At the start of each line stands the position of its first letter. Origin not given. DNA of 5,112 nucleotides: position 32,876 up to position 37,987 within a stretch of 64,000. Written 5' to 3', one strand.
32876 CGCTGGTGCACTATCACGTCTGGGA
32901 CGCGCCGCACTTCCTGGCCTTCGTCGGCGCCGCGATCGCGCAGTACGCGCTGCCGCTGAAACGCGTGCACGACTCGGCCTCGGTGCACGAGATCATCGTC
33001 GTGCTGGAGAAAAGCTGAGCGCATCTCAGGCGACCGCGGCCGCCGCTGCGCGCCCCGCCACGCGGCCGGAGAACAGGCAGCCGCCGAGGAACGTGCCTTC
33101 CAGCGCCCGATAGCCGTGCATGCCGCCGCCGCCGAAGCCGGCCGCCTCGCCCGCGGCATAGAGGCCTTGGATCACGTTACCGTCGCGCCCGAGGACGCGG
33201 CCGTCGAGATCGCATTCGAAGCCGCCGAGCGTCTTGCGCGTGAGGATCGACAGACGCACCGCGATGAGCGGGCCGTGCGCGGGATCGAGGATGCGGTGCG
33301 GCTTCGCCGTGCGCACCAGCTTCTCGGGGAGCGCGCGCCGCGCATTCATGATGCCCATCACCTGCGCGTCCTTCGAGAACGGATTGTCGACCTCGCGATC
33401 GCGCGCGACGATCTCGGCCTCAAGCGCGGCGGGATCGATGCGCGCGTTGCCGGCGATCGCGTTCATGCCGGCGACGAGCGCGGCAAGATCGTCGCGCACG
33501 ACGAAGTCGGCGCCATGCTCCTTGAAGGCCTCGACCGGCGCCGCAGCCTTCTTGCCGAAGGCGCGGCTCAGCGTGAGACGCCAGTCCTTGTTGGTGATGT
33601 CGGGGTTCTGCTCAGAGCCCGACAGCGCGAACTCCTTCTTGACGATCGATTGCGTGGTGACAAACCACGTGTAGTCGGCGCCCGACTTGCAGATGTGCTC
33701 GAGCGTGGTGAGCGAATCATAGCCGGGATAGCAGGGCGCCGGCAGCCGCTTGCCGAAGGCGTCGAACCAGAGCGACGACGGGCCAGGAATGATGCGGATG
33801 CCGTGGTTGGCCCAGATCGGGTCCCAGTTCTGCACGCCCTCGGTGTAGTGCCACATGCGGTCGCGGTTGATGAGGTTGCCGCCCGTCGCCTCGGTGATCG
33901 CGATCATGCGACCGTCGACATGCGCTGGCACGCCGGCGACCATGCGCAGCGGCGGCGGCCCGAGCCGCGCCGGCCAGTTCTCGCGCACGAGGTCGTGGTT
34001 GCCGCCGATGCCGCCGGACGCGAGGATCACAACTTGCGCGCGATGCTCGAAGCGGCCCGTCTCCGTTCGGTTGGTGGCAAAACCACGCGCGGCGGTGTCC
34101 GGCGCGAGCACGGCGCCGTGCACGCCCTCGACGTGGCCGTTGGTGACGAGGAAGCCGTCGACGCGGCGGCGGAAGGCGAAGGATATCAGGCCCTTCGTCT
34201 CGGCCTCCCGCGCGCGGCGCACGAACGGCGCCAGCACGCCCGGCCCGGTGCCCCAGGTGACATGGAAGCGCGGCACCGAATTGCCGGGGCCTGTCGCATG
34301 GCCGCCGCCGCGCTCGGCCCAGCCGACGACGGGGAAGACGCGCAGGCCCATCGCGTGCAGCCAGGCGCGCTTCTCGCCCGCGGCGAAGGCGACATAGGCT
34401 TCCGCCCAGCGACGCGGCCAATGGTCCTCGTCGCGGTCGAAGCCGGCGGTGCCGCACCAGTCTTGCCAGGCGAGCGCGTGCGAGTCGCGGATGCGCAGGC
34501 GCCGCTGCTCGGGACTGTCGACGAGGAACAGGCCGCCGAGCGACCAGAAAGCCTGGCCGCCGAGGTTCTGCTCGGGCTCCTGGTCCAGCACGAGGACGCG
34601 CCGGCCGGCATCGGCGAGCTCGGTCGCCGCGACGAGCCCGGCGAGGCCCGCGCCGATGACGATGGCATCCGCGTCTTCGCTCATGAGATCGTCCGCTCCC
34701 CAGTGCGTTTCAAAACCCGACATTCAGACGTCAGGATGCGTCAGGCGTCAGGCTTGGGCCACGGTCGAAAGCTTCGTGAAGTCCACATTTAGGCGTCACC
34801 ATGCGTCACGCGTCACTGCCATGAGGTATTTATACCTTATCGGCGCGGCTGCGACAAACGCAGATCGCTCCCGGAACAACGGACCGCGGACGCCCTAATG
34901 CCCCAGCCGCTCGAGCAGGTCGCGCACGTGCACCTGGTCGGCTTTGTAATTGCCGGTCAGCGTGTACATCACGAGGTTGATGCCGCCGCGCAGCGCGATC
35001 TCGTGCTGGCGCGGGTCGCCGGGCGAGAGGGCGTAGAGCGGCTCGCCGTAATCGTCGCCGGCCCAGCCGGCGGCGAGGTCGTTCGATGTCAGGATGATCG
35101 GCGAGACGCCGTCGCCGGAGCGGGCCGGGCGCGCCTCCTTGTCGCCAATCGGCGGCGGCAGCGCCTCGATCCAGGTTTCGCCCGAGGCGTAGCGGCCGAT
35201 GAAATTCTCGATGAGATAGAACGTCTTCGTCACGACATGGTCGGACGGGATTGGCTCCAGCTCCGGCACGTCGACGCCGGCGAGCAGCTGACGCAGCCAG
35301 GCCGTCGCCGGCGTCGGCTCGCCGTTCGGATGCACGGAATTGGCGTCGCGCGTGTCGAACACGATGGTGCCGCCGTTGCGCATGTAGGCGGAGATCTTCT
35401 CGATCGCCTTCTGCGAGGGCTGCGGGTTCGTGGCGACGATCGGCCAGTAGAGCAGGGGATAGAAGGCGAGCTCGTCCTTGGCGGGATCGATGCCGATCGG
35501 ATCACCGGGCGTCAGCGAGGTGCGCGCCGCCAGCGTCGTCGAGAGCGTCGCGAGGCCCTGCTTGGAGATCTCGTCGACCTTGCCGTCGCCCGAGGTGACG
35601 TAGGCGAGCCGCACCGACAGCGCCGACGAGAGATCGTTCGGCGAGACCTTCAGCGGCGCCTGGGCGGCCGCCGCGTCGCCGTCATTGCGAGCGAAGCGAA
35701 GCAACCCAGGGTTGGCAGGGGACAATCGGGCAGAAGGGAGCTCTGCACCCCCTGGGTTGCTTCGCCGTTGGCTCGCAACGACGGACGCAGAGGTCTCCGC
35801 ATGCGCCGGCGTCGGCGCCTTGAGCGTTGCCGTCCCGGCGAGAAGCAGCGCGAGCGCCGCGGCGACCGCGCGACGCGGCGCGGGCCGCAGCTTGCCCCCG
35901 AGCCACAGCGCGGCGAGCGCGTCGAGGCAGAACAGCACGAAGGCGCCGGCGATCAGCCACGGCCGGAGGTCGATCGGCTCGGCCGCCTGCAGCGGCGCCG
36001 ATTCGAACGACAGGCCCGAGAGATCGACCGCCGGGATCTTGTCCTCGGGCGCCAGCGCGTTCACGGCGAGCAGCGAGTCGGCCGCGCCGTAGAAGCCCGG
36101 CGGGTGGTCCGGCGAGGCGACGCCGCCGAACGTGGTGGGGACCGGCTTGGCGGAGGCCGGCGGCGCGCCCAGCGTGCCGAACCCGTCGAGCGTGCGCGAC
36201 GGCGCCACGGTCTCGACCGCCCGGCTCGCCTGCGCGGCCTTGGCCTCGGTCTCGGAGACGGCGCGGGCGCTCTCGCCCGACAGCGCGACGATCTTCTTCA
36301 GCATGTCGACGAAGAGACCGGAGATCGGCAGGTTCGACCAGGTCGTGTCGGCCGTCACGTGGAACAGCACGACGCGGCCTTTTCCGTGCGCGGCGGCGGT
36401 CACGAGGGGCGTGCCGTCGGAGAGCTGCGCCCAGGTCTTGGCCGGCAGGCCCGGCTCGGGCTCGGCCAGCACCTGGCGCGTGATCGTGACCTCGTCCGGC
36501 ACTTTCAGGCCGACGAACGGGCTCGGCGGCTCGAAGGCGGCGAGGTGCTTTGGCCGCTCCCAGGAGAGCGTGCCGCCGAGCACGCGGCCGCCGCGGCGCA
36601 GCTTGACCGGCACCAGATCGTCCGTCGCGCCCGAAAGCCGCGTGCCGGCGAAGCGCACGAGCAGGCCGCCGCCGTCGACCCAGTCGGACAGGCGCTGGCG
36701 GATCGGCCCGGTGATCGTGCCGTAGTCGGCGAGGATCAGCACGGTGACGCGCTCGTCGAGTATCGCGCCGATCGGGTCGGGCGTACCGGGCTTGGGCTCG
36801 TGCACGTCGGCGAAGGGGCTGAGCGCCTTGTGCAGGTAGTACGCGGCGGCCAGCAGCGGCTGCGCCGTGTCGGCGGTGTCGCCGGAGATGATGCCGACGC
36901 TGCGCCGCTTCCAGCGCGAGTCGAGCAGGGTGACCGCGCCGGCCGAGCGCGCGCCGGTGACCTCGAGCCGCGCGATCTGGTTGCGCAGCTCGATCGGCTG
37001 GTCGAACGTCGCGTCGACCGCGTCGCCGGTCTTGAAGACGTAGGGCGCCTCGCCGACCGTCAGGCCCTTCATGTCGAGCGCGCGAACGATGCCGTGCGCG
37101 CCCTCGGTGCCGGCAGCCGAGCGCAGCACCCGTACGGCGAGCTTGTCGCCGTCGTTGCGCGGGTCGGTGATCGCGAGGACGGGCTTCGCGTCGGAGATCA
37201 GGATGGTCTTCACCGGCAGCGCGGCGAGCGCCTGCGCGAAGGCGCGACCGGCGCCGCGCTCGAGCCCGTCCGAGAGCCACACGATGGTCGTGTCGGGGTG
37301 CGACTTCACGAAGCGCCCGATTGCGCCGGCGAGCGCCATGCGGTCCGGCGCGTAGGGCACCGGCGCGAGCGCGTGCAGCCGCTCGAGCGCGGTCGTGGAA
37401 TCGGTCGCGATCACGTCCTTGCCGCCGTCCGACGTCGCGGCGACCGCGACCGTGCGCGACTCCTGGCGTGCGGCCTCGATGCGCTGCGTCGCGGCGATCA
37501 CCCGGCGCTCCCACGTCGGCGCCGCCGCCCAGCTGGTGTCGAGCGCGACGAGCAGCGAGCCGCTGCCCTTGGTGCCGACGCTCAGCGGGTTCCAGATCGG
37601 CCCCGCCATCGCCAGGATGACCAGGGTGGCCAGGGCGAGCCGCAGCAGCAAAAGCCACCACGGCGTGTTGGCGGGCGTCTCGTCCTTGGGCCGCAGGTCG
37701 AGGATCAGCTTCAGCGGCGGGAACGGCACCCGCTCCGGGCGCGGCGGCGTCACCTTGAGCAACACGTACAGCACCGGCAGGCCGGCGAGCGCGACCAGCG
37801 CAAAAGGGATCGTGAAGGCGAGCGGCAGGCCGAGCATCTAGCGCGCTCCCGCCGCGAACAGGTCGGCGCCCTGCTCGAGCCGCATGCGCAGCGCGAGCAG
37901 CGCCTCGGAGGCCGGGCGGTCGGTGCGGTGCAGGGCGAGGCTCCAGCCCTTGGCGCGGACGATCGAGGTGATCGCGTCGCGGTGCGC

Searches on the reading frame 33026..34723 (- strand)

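Call 69: search_protein_families(library=pfam, proteins=[window:33026-34723:-], max_evalue=0.00001)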
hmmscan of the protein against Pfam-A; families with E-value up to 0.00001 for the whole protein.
window:33026-34723:- (565 aa): 4 families
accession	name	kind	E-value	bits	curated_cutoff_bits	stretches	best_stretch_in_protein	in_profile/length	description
PF00890.30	FAD_binding_2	-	7.2e-81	272.9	20.4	1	19-546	1-414/414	FAD binding domain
PF13450.12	NAD_binding_8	-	4.5e-08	33.7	21.9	1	22-58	1-35/68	NAD(P)-binding Rossmann-like domain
PF01266.30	DAO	-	1.8e-06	28.2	27.9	1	19-268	1-230/353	FAD dependent oxidoreductase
PF03486.20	HI0933_like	-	5e-06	26.6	50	0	19-50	2-33/244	HI0933-like protein Rossmann domain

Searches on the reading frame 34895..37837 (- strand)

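Call 69: search_protein_families(library=pfam, proteins=[window:34895-37837:-], max_evalue=0.00001)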
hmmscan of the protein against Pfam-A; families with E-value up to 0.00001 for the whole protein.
window:34895-37837:- (980 aa): 2 families
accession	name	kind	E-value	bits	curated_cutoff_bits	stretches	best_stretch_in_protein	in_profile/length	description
PF13709.12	DUF4159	-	1.5e-48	165.4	25.9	1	743-960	1-202/202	Domain of unknown function (DUF4159)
PF07584.16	BatA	-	1.5e-16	61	25.9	1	6-80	2-77/77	Aerotolerance regulator N-terminal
